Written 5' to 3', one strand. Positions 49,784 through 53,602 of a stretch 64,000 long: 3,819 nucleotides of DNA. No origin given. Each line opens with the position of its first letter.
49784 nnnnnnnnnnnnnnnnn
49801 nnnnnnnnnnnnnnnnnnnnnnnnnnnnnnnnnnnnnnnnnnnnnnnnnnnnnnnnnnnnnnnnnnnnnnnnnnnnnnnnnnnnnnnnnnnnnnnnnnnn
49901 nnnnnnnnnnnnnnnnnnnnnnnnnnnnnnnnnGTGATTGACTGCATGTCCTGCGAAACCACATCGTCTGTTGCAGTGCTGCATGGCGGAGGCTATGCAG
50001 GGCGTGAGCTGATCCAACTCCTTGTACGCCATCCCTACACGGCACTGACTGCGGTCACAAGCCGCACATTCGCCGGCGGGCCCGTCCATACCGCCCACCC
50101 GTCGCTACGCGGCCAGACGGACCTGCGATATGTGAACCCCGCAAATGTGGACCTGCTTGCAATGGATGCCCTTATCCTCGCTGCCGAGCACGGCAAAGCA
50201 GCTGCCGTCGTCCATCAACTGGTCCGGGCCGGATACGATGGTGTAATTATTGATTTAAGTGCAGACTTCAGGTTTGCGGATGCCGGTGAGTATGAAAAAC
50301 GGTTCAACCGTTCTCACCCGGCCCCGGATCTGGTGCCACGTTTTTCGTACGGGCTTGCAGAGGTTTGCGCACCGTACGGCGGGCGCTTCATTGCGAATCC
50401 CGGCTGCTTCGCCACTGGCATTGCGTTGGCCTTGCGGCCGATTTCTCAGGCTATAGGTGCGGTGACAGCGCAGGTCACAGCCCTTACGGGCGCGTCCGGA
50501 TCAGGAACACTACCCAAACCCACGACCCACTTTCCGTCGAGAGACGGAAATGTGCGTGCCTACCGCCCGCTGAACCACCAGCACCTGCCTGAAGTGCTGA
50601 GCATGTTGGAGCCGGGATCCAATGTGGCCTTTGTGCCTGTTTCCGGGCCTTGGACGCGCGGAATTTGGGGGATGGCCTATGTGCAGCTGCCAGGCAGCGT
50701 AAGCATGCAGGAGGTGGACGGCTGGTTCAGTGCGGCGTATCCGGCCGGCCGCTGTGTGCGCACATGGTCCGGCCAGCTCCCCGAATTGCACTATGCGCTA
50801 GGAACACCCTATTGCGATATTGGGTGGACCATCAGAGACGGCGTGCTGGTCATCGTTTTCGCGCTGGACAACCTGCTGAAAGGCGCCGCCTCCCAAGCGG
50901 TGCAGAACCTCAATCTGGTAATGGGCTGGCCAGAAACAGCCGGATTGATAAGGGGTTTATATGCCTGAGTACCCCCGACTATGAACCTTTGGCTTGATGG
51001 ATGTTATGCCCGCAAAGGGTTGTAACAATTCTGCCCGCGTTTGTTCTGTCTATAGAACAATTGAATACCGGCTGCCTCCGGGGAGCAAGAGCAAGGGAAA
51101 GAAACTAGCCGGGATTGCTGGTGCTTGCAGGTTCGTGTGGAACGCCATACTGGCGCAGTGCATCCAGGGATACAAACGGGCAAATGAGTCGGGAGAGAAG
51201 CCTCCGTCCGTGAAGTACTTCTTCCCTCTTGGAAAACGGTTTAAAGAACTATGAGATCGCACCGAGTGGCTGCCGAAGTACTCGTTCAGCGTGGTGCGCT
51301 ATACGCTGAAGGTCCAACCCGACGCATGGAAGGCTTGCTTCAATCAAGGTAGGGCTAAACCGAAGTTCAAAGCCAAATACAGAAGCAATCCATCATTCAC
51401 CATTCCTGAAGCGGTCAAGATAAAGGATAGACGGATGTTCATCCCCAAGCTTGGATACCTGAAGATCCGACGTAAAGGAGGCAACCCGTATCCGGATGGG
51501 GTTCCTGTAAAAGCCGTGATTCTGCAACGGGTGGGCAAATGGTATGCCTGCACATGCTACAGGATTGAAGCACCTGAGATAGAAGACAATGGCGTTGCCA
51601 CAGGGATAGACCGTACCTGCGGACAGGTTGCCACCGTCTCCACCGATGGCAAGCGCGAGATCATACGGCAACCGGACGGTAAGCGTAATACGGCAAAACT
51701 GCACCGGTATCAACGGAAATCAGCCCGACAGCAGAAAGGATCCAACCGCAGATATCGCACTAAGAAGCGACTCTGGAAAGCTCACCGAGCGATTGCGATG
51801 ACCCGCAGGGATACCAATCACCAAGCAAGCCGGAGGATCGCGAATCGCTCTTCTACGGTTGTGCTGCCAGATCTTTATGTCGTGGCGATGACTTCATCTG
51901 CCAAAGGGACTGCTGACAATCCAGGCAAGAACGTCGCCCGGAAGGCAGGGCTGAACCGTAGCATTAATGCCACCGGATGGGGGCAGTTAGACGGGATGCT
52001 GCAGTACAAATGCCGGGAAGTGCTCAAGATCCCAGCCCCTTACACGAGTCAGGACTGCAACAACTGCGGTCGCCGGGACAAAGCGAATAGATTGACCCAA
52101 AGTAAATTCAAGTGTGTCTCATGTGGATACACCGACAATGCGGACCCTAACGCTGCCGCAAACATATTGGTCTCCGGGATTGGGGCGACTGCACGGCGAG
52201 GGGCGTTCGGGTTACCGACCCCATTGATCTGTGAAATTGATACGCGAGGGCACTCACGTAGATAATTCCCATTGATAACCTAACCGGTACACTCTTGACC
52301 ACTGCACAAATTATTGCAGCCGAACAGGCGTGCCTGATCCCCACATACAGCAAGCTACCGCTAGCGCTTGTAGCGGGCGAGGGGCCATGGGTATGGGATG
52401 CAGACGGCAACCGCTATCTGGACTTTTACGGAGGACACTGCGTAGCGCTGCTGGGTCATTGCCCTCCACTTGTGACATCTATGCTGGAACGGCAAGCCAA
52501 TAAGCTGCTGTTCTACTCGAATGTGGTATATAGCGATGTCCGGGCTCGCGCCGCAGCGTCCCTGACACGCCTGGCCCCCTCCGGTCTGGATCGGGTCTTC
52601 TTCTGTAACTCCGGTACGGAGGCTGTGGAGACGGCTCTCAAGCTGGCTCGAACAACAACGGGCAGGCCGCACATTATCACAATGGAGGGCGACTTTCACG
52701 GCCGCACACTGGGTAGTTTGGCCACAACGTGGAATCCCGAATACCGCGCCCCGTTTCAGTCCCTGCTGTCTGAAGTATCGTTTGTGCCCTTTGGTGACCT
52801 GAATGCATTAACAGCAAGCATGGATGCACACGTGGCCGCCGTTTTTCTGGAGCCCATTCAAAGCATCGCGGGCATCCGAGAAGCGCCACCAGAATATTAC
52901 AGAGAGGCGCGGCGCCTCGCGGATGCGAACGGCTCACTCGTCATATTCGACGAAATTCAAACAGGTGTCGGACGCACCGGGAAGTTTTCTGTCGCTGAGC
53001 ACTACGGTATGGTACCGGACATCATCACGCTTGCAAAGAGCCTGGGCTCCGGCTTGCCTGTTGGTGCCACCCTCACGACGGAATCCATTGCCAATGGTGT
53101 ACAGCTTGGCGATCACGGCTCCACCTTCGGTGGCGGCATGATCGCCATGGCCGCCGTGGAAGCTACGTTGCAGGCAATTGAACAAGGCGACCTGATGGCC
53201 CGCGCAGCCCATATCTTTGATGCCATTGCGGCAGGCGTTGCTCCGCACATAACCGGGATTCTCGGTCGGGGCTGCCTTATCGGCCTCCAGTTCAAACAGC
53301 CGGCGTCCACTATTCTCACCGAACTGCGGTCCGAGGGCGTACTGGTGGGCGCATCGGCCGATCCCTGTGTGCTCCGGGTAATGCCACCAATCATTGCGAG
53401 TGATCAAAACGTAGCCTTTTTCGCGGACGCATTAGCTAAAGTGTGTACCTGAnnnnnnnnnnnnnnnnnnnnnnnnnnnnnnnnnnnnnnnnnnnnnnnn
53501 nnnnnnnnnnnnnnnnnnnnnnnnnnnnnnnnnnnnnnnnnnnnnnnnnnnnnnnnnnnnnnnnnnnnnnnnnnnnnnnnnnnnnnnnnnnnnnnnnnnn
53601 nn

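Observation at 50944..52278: Independent second insertion of the same architecture, into the last codons of argC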

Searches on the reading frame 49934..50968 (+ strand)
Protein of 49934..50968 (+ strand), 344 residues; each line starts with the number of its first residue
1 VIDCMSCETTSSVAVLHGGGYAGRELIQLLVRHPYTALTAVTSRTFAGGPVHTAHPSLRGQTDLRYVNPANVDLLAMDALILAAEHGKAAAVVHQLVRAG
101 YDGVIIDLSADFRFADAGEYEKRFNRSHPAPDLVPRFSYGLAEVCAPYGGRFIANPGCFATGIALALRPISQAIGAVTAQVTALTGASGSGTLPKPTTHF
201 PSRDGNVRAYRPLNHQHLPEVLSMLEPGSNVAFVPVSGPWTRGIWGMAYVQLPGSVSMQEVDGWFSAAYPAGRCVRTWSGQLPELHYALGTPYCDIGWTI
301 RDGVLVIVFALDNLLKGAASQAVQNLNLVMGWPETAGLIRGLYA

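Call 8: search_protein_families(library=pfam, proteins=[window:49934-50968:+], max_evalue=0.01)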
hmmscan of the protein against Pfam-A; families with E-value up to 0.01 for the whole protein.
window:49934-50968:+ (344 aa): 3 families
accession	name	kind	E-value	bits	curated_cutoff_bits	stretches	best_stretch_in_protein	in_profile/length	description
PF22698.1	Semialdhyde_dhC_1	-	1.6e-32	113.1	27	1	158-313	1-165/165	Semialdehyde dehydrogenase, dimerisation domain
PF01118.30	Semialdhyde_dh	-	5.8e-20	72.3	26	1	13-144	2-113/121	Semialdehyde dehydrogenase, NAD binding domain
PF02774.23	Semialdhyde_dhC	-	2.4e-05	25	26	1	167-316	1-184/184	Semialdehyde dehydrogenase, dimerisation domain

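Call 39: list_cluster_members(proteins=[P0001, P0010, window:49934-50968:+, window:52295-53452:+])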
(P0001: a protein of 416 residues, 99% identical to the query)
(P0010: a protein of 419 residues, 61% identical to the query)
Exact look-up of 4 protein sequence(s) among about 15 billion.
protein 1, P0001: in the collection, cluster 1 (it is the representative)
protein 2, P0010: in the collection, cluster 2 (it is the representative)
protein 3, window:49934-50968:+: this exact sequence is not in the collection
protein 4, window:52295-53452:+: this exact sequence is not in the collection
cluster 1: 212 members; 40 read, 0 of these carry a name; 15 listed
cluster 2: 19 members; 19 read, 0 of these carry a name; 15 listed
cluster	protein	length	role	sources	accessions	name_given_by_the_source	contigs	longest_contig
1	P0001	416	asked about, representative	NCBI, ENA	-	-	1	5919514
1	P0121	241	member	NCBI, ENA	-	-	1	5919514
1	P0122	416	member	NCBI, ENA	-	-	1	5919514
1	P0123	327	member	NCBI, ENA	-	-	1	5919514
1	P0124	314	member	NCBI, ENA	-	-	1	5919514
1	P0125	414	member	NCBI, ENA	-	-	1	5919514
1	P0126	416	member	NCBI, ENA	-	-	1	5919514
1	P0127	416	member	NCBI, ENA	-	-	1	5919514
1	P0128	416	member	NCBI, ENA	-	-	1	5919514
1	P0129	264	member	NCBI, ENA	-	-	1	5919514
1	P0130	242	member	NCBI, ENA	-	-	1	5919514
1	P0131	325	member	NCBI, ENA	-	-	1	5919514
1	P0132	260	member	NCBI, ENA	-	-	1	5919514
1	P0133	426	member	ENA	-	-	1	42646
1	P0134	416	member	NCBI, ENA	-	-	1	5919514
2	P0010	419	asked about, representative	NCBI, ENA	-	-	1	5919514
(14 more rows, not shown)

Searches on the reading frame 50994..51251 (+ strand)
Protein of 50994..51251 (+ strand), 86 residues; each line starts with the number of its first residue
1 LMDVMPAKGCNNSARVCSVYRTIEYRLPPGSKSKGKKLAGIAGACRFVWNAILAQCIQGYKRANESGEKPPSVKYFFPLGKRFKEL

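Call 8: search_protein_families(library=pfam, proteins=[window:50994-51251:+], max_evalue=0.01)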
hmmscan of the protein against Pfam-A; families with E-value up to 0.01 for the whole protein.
window:50994-51251:+ (86 aa): 1 family
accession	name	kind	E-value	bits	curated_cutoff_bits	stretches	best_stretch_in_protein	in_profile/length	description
PF12323.14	HTH_OrfB_IS605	-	2.1e-07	30.8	21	1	23-63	6-45/47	Helix-turn-helix domain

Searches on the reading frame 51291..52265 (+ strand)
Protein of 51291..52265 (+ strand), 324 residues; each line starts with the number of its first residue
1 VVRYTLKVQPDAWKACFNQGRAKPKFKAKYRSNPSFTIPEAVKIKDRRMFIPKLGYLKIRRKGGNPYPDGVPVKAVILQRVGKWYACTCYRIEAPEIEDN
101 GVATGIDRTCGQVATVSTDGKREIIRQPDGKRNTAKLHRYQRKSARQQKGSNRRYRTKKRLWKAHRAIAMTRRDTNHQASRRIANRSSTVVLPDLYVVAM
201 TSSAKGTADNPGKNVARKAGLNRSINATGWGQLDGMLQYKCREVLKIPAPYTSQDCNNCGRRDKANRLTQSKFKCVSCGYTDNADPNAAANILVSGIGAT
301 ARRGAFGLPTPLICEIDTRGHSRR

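Call 8: search_protein_families(library=pfam, proteins=[window:51291-52265:+], max_evalue=0.01)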
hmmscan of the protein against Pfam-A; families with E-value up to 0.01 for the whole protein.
window:51291-52265:+ (324 aa): 2 families
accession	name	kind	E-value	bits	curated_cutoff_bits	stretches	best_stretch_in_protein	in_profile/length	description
PF07282.18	Cas12f1-like_TNB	-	9.1e-17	61.4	26.3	1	230-292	1-60/60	Cas12f1-like, TNB domain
PF01385.25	OrfB_IS605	-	1e-13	52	30.5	1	89-202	3-118/120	Probable transposase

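Call 115: search_protein_families(library=ncbifam, proteins=[window:51291-52265:+], max_evalue=0.00001)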
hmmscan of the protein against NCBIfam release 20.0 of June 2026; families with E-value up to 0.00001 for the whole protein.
window:51291-52265:+ (324 aa): 5 families
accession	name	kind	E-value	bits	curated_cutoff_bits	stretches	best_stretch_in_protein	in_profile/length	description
NF040570.1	guided_TnpB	subfamily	8e-53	180.1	100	1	11-293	83-387/389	RNA-guided endonuclease TnpB family protein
NF038281.1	IS200_TnpB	exception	3.2e-35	121.9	425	1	5-296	78-359/360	IS200/IS605 family element RNA-guided endonuclease TnpB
NF038192.1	V_cas_c2c8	exception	1.3e-28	100.3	350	1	10-266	163-457/457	type V CRISPR-associated protein C2c8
NF038280.1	IS607_TnpB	exception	1.1e-21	77.3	350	1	24-298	114-394/431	IS607 family element RNA-guided endonuclease TnpB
NF049972.1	CRISPR_Cas12f2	exception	2.8e-19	69.3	450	1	90-292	315-515/524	type V CRISPR-associated effector Cas12f2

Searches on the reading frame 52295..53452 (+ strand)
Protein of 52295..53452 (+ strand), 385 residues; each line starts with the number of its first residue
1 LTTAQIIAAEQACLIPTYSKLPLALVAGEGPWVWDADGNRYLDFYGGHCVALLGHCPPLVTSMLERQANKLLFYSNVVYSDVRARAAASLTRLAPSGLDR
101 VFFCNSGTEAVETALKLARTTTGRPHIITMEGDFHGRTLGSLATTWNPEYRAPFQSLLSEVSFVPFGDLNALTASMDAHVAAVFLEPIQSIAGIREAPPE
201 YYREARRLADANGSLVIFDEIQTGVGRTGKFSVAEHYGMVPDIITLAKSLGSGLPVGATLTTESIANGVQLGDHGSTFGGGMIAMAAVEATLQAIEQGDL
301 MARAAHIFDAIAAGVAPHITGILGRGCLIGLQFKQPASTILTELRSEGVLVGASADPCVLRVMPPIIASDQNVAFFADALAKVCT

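Call 8: search_protein_families(library=pfam, proteins=[window:52295-53452:+], max_evalue=0.01)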
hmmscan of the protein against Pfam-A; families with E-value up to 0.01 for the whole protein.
window:52295-53452:+ (385 aa): 1 family
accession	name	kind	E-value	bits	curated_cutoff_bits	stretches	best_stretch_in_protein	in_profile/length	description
PF00202.27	Aminotran_3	-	3.5e-97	326.1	30.5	1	20-383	8-402/403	Aminotransferase class-III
